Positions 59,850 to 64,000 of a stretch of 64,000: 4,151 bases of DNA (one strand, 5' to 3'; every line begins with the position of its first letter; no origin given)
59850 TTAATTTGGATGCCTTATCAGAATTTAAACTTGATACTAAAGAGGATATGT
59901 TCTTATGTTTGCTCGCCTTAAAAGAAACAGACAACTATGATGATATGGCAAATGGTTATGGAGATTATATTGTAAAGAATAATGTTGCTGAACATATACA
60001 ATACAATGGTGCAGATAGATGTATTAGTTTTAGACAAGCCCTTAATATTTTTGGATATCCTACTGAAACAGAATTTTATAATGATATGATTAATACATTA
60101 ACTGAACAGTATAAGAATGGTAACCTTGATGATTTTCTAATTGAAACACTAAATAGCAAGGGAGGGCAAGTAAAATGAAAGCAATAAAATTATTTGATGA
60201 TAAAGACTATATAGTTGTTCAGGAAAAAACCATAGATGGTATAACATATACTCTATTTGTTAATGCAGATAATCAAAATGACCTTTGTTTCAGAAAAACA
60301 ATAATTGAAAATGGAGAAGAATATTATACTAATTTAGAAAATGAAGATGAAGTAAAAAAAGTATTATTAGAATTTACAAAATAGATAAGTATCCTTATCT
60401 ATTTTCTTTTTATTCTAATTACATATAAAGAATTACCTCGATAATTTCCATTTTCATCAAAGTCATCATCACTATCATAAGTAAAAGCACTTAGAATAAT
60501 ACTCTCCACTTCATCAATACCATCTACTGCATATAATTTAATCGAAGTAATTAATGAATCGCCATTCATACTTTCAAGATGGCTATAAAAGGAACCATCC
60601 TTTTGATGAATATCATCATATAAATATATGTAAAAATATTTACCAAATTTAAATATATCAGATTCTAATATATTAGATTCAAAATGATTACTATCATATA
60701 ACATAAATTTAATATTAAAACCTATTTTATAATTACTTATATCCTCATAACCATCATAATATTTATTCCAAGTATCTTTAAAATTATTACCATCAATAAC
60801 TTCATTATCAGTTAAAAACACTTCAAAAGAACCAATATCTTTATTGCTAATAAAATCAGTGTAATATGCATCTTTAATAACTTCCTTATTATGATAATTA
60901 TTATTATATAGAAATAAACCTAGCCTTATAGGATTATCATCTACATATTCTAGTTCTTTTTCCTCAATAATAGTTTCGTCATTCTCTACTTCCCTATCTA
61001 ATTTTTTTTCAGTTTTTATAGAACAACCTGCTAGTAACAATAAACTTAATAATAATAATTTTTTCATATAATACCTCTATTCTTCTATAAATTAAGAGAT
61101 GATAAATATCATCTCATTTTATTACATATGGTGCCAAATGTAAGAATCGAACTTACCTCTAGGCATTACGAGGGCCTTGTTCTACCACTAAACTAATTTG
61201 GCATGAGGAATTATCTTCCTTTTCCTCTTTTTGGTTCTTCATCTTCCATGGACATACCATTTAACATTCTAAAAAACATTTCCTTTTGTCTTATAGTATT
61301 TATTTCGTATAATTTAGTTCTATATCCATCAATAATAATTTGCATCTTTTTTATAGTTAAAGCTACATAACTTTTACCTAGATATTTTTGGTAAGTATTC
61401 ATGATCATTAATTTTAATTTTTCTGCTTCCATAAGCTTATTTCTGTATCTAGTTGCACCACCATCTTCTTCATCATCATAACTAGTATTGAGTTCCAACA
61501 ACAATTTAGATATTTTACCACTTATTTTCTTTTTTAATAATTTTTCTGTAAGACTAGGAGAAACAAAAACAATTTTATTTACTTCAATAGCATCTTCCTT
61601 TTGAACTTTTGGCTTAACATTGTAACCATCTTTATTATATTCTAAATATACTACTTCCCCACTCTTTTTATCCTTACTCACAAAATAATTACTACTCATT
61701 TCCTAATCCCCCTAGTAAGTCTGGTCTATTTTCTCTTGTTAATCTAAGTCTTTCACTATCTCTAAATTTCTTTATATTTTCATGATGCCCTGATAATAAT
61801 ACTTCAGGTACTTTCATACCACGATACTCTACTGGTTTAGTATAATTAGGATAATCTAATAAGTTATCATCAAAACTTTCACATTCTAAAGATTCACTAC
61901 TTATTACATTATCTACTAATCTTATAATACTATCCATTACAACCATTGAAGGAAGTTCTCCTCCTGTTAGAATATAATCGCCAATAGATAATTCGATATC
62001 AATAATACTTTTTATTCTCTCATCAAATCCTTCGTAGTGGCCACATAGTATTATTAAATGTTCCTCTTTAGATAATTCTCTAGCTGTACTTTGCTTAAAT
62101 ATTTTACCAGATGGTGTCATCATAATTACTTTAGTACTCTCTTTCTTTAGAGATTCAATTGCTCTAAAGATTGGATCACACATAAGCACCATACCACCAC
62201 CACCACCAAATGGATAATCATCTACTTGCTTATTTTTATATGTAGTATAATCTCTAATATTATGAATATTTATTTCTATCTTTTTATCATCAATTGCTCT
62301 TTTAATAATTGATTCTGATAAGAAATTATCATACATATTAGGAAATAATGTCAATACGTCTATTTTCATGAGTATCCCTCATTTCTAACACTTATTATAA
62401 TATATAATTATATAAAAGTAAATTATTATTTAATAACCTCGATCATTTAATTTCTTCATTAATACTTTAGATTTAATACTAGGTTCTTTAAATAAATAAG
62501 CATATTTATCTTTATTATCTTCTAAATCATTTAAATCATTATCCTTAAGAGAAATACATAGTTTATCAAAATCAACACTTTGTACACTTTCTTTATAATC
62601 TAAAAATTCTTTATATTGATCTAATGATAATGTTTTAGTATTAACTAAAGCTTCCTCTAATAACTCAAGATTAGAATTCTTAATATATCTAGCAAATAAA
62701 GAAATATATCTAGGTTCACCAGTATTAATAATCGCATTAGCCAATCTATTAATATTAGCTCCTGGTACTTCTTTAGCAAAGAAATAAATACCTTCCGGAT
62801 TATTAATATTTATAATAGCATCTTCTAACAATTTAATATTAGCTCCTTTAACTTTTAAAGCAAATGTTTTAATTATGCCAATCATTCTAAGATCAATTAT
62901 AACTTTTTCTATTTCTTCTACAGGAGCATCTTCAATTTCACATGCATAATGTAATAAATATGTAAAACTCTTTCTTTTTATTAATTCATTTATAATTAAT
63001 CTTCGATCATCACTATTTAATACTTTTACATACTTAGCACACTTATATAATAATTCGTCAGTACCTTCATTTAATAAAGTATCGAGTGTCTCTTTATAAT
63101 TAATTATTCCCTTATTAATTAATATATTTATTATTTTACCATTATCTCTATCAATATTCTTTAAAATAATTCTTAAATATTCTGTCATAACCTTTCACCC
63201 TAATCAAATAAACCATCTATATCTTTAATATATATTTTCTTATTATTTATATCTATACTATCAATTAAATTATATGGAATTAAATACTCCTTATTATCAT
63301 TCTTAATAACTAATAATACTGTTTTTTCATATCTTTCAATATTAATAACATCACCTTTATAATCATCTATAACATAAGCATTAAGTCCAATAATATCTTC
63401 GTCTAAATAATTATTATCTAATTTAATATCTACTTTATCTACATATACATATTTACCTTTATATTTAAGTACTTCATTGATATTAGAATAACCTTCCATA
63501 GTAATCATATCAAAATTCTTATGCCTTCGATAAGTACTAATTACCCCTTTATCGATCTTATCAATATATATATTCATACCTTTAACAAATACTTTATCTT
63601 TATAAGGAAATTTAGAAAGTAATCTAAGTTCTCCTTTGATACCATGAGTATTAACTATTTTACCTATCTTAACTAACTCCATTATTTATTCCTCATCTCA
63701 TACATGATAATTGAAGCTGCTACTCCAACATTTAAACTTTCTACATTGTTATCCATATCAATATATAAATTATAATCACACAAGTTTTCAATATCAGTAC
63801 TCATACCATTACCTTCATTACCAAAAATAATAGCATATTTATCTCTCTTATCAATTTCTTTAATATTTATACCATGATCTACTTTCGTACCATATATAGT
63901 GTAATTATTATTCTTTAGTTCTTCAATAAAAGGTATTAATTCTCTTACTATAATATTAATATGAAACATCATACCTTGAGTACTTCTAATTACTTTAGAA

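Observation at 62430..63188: Repeat protein inserted between rimM and trmD, breaking a near-universal gene pair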

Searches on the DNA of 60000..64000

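Call 95: search_rna_families(source=window, start=60000, end=64000, threshold=evalue, max_evalue=0.1)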
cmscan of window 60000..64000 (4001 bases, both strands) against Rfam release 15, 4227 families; matches with E-value up to 0.1: 1.
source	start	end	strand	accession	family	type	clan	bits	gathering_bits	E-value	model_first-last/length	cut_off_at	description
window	61132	61202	-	RF00005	tRNA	Gene; tRNA;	CL00001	62.4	29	2.5e-12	1-71/71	no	tRNA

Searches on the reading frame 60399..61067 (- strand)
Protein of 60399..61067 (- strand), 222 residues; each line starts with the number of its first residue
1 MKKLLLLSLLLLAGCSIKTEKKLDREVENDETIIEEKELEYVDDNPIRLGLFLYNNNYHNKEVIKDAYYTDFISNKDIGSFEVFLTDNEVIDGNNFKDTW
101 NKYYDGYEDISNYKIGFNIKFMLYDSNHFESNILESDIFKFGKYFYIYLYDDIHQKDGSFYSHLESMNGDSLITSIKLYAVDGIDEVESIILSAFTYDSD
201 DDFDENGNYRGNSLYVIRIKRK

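Call 4: search_protein_families(library=pfam, proteins=[window:60399-61067:-], max_evalue=0.1)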
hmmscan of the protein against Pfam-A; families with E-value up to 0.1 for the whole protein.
window:60399-61067:- (222 aa): 0 families

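Call 7: search_protein_families(library=ncbifam, proteins=[window:60399-61067:-], max_evalue=0.1)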
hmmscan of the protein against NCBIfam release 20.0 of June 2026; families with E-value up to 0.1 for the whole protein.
window:60399-61067:- (222 aa): 3 families
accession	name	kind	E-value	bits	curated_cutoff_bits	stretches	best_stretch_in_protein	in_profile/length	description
NF058647.1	lipo_LytA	equivalog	0.054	13.7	110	1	1-56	1-35/107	acidic lipoprotein LytA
NF041193.1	lipo_SP0191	subfamily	0.08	13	75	0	1-35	1-38/190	SP0191 family lipoprotein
NF040519.1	Sbal_3080_fam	subfamily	0.083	13.3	80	0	5-38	2-38/136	Sbal_3080 family lipoprotein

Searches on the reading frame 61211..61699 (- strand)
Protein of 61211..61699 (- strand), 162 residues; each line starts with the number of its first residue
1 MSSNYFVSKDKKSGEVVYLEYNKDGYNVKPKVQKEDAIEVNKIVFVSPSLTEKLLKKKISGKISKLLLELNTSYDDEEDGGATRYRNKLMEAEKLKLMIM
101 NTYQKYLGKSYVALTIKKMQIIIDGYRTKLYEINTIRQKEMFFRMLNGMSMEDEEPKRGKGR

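Call 4: search_protein_families(library=pfam, proteins=[window:61211-61699:-], max_evalue=0.1)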
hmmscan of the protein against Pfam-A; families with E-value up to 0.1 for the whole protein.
window:61211-61699:- (162 aa): 0 families

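Call 7: search_protein_families(library=ncbifam, proteins=[window:61211-61699:-], max_evalue=0.1)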
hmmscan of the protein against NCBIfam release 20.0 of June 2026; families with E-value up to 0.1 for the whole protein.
window:61211-61699:- (162 aa): 2 families
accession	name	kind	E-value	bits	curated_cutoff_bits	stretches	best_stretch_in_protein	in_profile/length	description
NF011111.0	PRK14539.1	equivalog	0.027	14.2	310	1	26-127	39-140/196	50S ribosomal protein L11/unknown domain fusion protein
NF003121.0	PRK04038.1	equivalog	0.048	13.4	146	1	36-121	27-112/145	30S ribosomal protein S19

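Call 47: search_protein_families(library=padloc, proteins=[window:61211-61699:-], max_evalue=0.1)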
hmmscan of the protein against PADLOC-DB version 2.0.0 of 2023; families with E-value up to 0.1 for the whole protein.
window:61211-61699:- (162 aa): 0 families

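Call 48: search_protein_families(library=phrogs, proteins=[window:61211-61699:-], max_evalue=0.1)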
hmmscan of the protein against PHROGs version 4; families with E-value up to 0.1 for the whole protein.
window:61211-61699:- (162 aa): 1 family
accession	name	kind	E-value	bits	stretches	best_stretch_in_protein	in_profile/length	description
phrog_34190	-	unknown function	0.081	14.5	0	77-120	22-70/101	-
